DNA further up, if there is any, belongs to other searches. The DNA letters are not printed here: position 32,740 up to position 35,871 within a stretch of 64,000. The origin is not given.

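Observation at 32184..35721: Orphan two-gene operon: ankyrin-repeat protein plus 943-aa protein of no recognisable family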

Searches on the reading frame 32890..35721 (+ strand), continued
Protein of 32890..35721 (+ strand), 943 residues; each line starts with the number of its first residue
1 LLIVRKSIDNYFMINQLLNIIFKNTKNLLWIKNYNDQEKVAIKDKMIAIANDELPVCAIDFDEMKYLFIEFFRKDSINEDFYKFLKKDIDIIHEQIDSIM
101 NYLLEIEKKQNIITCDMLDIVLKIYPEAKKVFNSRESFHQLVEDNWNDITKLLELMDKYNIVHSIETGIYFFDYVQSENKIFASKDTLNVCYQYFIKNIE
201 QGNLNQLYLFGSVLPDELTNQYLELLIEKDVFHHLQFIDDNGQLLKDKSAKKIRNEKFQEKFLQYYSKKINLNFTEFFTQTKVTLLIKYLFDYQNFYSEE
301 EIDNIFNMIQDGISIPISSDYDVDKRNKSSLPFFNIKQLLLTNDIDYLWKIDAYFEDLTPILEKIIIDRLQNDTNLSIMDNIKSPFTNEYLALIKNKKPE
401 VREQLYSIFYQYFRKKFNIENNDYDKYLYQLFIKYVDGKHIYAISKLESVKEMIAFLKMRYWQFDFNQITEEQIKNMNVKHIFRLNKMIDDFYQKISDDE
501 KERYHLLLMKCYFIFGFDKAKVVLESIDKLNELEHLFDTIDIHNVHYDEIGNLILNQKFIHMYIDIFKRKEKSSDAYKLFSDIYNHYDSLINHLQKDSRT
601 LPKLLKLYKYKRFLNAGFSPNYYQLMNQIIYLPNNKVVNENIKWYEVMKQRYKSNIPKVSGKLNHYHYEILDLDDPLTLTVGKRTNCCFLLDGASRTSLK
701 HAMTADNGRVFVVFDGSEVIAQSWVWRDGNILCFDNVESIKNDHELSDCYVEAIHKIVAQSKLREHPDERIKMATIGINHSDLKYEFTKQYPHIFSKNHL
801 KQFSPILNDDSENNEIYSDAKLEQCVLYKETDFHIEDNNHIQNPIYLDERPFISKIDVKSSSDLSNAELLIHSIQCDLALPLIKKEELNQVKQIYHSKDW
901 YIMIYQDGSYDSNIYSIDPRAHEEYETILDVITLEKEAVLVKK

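Call 117: search_protein_families(library=pfam, proteins=[L015:2124-3914:-, L015:1747-2103:-, L015:4119-4397:-, L015:9476-10807:-, L015:11300-13222:-, L015:13979-15115:-, L015:15492-15803:-, L015:15820-16167:-, L015:13447-13722:-], max_evalue=0.001)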
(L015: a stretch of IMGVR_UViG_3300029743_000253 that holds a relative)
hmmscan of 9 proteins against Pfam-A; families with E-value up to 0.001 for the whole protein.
L015:2124-3914:- (596 aa): 3 families
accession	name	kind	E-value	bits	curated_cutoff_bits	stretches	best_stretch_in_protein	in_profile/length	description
PF00239.26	Resolvase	-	5.8e-33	114.5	23.3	1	5-146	3-140/145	Resolvase, N terminal domain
PF07508.19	Recombinase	-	6.4e-18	65.3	21.1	1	172-263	1-99/102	Recombinase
PF13408.12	Zn_ribbon_recom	-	2.3e-06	28.3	25.3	1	277-319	1-36/58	Recombinase zinc beta ribbon domain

L015:1747-2103:- (118 aa): 1 family
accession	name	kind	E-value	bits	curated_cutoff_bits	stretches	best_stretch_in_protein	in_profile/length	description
PF14198.11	TnpV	-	5.5e-27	94.4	27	1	4-116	1-111/111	Transposon-encoded protein TnpV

L015:4119-4397:- (92 aa): 0 families

L015:9476-10807:- (443 aa): 3 families
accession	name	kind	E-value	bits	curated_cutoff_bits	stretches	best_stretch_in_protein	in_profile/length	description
PF01076.25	Mob_Pre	-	2e-14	54.3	25.5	1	44-217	16-170/196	Plasmid recombination enzyme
PF06009.19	Laminin_II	-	0.00069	20.1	33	1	324-390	4-70/138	Laminin Domain II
PF09177.16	STX6_10_61_N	-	0.00079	20.4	29.4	1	250-322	21-98/99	Syntaxin 6/10/61, N-terminal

L015:11300-13222:- (640 aa): 3 families
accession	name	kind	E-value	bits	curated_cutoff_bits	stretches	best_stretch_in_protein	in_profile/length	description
PF00239.26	Resolvase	-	5e-34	117.9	23.3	1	20-165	3-143/145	Resolvase, N terminal domain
PF07508.19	Recombinase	-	2.7e-16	60.1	21.1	1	188-276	3-102/102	Recombinase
PF13408.12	Zn_ribbon_recom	-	7.5e-05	23.5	25.3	1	288-322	2-32/58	Recombinase zinc beta ribbon domain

L015:13979-15115:- (378 aa): 3 families
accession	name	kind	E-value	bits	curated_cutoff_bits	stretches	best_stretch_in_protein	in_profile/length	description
PF00589.27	Phage_integrase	-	7.8e-16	58.8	27.1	1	188-364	4-169/172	Phage integrase family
PF14659.12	Phage_int_SAM_3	-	1.9e-07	31.6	22.6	1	75-130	2-57/58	Phage integrase, N-terminal SAM-like domain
PF14657.12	Arm-DNA-bind_4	-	1.8e-05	24.6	22.3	1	24-66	1-45/47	Arm DNA-binding domain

L015:15492-15803:- (103 aa): 1 family
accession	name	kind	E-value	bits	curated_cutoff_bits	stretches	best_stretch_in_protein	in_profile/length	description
PF06114.19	Peptidase_M78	-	2.4e-08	34.2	22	1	42-93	28-80/123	IrrE N-terminal-like domain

L015:15820-16167:- (115 aa): 7 families
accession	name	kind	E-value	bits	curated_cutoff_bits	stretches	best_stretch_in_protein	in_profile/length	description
PF01381.28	HTH_3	-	1.6e-15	57.3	23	1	9-62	1-54/55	Helix-turn-helix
PF12844.13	HTH_19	-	3.6e-10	40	30.2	1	7-59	2-54/64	Helix-turn-helix domain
PF13560.12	HTH_31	-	5.8e-07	30.2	27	1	9-58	6-56/64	Helix-turn-helix domain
PF13443.12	HTH_26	-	1.8e-06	28.5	22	1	8-60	1-54/63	Cro/C1-type HTH DNA-binding domain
PF07022.19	Phage_CI_repr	-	2e-06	28.5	22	1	17-61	11-55/65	Bacteriophage CI repressor helix-turn-helix domain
PF08279.18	HTH_11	-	0.00046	20.5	25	0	9-34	6-32/55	HTH domain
PF13412.12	HTH_24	-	0.00098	19.1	21.9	0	9-34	9-34/48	Winged helix-turn-helix DNA-binding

L015:13447-13722:- (91 aa): 0 families
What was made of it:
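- Closest known: Tn4451/Tn4453-type mobilisable transposons. Same: In L015 the homologous pair lies between TnpV plus a large serine recombinase and a Mob_Pre relaxase plus a second large serine recombinase (call 117).
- Mobility: the L015 pair is flanked by TnpV, two large serine recombinases and a Mob_Pre relaxase (call 117). A relative is cargo of a mobilisable transposon (call 117). L015 places the pair on a Tn4451-like element (call 117).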

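Call 118: search_protein_families(library=padloc, proteins=[L024:3180-4709:+, L015:6696-9359:+, P0167, L009:12259-13233:+, L017:7692-9122:+, L003:12825-14999:+, L003:15007-15900:+, L089:156-2087:-], max_evalue=0.01)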
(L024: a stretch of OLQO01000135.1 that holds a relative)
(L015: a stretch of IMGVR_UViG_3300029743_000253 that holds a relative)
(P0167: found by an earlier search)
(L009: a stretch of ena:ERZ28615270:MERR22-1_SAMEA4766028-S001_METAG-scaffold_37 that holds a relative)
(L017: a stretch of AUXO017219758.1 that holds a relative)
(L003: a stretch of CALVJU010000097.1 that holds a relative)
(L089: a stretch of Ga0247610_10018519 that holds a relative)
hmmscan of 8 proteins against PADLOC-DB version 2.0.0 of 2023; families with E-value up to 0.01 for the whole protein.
L024:3180-4709:+ (509 aa): 3 families
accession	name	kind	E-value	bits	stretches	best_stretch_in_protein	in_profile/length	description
PDLC04140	mad8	-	0.00019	19.1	1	242-366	28-129/314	mads_8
PDLC02110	Cas7_IIId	-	0.004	15.4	0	347-392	58-103/171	-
PDLC04232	IetA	-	0.0093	13.4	0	239-323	114-186/330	-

L015:6696-9359:+ (887 aa): 0 families

P0167 (1422 aa): 0 families

L009:12259-13233:+ (324 aa): 0 families

L017:7692-9122:+ (476 aa): 0 families

L003:12825-14999:+ (724 aa): 1 family
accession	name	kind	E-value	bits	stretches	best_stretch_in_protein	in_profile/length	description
PDLC02499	BrxF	-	0.009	14.4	0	490-521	24-55/133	BrxF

L003:15007-15900:+ (297 aa): 0 families

L089:156-2087:- (643 aa): 5 families
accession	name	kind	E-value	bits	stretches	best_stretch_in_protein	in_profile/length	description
PDLC00915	TRIP13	-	3e-05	21.6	1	375-453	66-143/302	TRIP13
PDLC04140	mad8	-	8.4e-05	20.2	1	367-468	22-123/314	mads_8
PDLC02196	IetA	-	0.00058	17.4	1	372-459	122-195/374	-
PDLC02794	SspF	-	0.0015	15.3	1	373-415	55-96/572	SspF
PDLC02793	SspF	-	0.0016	14.9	1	369-395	49-75/600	SspF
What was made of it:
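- On Known anti-phage defence systems (PADLOC-DB v2): Relatives and partners give only generic AAA hits (call 118).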

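Call 130: search_protein_families(library=pfam, alignment_id=A5, max_evalue=0.00001)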
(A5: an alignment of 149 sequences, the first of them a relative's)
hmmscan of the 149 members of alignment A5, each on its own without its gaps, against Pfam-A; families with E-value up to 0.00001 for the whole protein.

A. member 1, L009:6004-7827:+ (607 aa): 0 families

B. families by the number of members that match (of 149 scanned): 142 families (the first 25 are shown)
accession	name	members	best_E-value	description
PF01048.26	PNP_UDP_1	4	2e-48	Phosphorylase superfamily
PF16403.11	Bact_surface_Ig-like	3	7.1e-10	Bacterial surface protein, Ig-like domain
PF07963.17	N_methyl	3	2.1e-07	Prokaryotic N-terminal methylation motif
PF00749.27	tRNA-synt_1c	2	1.7e-73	tRNA synthetases class I (E and Q), catalytic domain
PF01580.24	FtsK_SpoIIIE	2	1.1e-66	FtsK/SpoIIIE family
PF02557.22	VanY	2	8.7e-46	D-alanyl-D-alanine carboxypeptidase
PF03486.20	HI0933_like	2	3.4e-43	HI0933-like protein Rossmann domain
PF00005.33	ABC_tran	2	1.8e-34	ABC transporter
PF00587.30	tRNA-synt_2b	2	5.3e-32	tRNA synthetase class II core domain (G, H, P, S and T)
PF17854.6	FtsK_alpha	2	6.6e-30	FtsK alpha domain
PF09397.16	FtsK_gamma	2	5.2e-28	Ftsk gamma domain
PF02403.27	Seryl_tRNA_N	2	2e-21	Seryl-tRNA synthetase N-terminal domain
PF13616.12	Rotamase_3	2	2.8e-19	PPIC-type PPIASE domain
PF00639.27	Rotamase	2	2.2e-18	PPIC-type PPIASE domain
PF02687.27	FtsX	2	1.2e-15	FtsX-like permease C-terminal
PF00004.35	AAA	2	5.9e-12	ATPase family associated with various cellular activities (AAA)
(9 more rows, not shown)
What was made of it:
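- On Known anti-phage defence systems (PADLOC-DB v2): 149 neighbours from 63 loci hit 142 different Pfam families, mostly housekeeping (call 130).
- Most family loci are chromosomal with housekeeping neighbours (call 130).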

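Call 131: search_protein_families(library=padloc, alignment_id=A5, max_evalue=0.00001)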
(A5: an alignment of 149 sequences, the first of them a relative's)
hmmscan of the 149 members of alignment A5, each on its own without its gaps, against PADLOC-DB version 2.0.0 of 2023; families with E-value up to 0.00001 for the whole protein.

A. member 1, L009:6004-7827:+ (607 aa): 0 families

B. families by the number of members that match (of 149 scanned): 53 families (the first 25 are shown)
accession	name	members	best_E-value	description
PDLC04140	mad8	4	1.6e-36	mads_8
PDLC02806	SspH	2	5.6e-58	SspH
PDLC02804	SspH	2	2.6e-48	SspH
PDLC04135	mad3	2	2.9e-30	mads_3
PDLC04871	PDC-S05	2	4.7e-25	-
PDLC00759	Effector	2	9.2e-18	PN-superfamily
PDLC04899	PDC-S07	2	1.2e-16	-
PDLC04726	PDC-M60C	2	1.3e-08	-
PDLC01055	HerA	2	1.7e-06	Type III coevolved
PDLC04962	PDC-S22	1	5e-110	-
PDLC04965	PDC-S23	1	2.2e-93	-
PDLC04963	PDC-S23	1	1.2e-91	-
PDLC04964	PDC-S23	1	8.5e-77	-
PDLC04919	PDC-S13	1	4.8e-42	-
PDLC04848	PDC-S05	1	5.8e-41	-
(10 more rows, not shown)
